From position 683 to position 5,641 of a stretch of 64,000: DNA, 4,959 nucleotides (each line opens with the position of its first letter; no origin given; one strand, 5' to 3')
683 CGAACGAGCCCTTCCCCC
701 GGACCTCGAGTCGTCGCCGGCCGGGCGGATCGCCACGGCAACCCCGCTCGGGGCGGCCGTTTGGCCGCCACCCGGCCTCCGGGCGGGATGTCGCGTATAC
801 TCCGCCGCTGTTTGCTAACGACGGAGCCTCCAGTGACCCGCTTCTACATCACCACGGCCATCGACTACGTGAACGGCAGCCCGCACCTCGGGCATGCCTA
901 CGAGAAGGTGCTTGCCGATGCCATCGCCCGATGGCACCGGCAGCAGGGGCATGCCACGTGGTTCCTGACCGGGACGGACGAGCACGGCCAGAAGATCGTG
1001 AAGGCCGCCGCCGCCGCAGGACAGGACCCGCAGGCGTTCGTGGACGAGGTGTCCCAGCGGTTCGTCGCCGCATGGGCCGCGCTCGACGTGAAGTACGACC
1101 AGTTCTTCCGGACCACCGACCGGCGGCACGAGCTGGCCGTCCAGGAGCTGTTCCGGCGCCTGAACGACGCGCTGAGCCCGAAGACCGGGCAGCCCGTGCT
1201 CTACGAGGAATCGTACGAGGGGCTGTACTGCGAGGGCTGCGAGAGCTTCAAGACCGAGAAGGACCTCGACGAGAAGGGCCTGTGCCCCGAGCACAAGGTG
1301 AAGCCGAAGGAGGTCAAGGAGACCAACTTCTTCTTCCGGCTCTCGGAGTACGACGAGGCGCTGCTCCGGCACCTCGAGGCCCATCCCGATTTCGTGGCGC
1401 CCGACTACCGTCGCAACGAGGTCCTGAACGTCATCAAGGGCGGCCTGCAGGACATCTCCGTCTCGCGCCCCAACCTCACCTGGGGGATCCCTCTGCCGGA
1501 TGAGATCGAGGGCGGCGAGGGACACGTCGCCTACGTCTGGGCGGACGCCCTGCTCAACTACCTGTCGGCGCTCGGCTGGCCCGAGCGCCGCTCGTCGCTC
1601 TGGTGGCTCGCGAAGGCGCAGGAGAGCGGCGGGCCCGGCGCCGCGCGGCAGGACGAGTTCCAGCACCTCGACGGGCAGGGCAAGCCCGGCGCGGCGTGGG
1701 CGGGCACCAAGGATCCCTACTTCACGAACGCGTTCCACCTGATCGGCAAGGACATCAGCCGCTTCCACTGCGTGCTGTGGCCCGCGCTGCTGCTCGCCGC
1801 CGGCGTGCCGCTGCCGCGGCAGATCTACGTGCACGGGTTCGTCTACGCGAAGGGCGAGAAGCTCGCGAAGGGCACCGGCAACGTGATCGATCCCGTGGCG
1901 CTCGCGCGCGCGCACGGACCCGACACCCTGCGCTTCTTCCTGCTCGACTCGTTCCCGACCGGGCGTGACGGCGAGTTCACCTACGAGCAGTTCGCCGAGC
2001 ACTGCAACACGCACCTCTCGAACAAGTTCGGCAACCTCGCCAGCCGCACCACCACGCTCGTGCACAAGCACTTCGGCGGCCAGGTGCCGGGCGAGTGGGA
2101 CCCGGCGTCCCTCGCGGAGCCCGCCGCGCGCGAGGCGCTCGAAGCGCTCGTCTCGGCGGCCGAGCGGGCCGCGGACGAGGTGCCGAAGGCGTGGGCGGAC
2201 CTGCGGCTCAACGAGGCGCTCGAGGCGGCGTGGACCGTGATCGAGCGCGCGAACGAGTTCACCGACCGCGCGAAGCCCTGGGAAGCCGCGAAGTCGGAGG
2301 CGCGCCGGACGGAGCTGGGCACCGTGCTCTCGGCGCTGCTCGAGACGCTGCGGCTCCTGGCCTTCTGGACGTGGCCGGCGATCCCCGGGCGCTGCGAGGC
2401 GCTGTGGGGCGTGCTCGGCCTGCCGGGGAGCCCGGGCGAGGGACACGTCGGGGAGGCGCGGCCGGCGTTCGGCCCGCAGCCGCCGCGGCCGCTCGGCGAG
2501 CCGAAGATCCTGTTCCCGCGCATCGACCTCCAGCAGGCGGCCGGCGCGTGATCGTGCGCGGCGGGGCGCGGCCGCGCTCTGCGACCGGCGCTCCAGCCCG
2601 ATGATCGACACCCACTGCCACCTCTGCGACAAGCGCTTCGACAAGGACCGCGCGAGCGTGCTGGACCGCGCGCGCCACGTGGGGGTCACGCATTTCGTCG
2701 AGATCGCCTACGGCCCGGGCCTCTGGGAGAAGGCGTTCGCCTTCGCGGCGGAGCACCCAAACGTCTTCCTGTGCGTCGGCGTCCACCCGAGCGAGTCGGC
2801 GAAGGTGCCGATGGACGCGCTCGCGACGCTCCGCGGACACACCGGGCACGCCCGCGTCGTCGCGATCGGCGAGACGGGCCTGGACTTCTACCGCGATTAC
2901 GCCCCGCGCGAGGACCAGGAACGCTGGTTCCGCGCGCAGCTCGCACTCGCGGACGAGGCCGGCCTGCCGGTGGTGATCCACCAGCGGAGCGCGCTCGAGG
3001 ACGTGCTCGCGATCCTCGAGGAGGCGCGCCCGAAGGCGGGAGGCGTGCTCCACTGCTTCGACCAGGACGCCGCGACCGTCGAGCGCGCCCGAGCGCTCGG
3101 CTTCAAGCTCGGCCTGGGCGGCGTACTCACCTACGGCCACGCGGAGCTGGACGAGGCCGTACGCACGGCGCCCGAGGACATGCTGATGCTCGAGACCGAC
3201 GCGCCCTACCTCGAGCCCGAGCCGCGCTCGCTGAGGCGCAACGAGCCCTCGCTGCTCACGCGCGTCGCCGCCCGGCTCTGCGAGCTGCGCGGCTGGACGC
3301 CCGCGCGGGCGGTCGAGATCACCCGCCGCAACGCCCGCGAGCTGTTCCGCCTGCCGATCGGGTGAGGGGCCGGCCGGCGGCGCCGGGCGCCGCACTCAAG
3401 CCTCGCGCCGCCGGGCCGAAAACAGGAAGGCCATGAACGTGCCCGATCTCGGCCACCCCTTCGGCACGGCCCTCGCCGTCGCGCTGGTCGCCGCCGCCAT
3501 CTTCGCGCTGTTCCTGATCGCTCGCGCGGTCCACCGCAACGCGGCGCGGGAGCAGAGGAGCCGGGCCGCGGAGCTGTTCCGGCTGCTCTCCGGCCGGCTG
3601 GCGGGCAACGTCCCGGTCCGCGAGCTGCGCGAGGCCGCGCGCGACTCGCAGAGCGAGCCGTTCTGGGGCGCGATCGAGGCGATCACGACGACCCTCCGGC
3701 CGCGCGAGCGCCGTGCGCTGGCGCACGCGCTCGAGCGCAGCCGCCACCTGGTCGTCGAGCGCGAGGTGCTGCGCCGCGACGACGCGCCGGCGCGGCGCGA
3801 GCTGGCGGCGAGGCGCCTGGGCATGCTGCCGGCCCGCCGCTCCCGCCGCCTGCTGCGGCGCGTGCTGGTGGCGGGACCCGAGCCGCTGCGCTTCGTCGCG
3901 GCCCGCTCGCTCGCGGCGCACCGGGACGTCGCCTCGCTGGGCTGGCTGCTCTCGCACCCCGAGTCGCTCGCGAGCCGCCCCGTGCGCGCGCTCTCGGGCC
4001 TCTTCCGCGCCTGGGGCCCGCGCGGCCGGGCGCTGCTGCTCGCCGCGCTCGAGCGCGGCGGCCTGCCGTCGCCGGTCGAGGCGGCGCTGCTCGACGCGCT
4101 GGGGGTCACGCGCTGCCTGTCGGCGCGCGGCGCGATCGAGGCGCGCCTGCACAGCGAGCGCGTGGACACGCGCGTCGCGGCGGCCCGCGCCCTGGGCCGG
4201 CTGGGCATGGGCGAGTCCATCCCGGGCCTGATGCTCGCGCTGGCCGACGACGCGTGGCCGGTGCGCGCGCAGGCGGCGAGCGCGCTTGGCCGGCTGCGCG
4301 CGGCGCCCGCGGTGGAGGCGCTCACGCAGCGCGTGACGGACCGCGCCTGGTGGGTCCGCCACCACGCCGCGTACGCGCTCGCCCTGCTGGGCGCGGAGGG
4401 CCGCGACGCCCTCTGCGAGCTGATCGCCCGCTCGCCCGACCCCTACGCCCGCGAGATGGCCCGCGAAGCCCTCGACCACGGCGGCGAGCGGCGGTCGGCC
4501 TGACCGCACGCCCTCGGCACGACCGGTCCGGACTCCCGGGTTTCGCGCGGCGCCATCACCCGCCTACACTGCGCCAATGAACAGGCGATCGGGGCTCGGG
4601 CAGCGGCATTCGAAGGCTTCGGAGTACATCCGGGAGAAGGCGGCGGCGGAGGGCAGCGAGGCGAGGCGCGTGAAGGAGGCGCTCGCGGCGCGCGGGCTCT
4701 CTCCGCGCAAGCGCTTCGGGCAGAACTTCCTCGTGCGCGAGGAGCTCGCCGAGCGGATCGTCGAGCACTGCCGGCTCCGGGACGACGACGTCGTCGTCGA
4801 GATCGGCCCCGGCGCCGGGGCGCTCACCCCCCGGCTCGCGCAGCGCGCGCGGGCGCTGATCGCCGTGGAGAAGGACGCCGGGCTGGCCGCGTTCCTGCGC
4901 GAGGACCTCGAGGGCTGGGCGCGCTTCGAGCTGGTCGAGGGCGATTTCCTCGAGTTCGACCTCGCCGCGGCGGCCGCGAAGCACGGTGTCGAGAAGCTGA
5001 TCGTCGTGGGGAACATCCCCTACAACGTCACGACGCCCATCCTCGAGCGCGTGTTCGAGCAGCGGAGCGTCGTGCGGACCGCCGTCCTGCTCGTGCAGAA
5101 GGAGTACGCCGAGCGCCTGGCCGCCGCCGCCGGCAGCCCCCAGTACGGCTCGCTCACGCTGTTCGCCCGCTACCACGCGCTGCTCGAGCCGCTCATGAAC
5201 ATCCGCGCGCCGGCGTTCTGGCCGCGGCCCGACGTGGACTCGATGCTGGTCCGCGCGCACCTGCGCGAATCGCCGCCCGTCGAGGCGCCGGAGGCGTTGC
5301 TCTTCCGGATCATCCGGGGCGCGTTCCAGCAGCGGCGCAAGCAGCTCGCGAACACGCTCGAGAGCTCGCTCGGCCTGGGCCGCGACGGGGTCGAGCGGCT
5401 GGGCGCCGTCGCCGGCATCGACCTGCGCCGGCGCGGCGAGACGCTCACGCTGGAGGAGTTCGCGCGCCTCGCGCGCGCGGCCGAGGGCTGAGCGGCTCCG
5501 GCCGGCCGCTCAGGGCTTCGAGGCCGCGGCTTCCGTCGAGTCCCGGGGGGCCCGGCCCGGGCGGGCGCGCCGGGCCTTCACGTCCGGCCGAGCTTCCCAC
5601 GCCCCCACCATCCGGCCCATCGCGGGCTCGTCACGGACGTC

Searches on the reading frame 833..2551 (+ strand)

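Call 48: search_protein_families(library=pfam, proteins=[window:833-2551:+], max_evalue=0.001)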
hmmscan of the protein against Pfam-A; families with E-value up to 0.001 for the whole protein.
window:833-2551:+ (572 aa): 3 families
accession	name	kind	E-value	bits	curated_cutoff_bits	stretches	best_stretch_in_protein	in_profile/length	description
PF09334.17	tRNA-synt_1g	-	5.6e-90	302.4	20.1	2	160-406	177-390/391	tRNA synthetases class I (M)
PF00133.28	tRNA-synt_1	-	4e-23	82.3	22.7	2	3-222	24-244/414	tRNA synthetases class I (I, L, M and V)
PF01406.26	tRNA-synt_1e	-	7.1e-09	35.9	27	1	13-96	19-103/301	tRNA synthetases class I (C) catalytic domain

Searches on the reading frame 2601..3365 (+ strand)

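Call 48: search_protein_families(library=pfam, proteins=[window:2601-3365:+], max_evalue=0.001)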
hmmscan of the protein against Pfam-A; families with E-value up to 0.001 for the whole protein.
window:2601-3365:+ (254 aa): 1 family
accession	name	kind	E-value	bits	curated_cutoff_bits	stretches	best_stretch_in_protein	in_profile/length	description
PF01026.27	TatD_DNase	-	7e-73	245.6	27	1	2-250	1-253/253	TatD related DNase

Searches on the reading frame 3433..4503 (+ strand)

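Call 48: search_protein_families(library=pfam, proteins=[window:3433-4503:+], max_evalue=0.001)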
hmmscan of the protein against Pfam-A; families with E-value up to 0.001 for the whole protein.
window:3433-4503:+ (356 aa): 3 families
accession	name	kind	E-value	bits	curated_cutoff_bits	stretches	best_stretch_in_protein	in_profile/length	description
PF13646.12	HEAT_2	-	6.3e-17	62.1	27.7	2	263-347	1-87/88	HEAT repeats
PF02985.28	HEAT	-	8.3e-09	35.3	23.5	0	263-288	2-27/31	HEAT repeat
PF03130.22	HEAT_PBS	-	9.3e-07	29.2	20.9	0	247-272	2-27/27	PBS lyase HEAT-like repeat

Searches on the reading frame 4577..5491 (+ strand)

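Call 48: search_protein_families(library=pfam, proteins=[window:4577-5491:+], max_evalue=0.001)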
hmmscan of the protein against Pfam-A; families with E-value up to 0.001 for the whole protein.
window:4577-5491:+ (304 aa): 1 family
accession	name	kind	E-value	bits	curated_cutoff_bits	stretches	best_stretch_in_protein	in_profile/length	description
PF00398.26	RrnaAD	-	4.1e-54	183.9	24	1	43-289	4-254/263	Ribosomal RNA adenine dimethylase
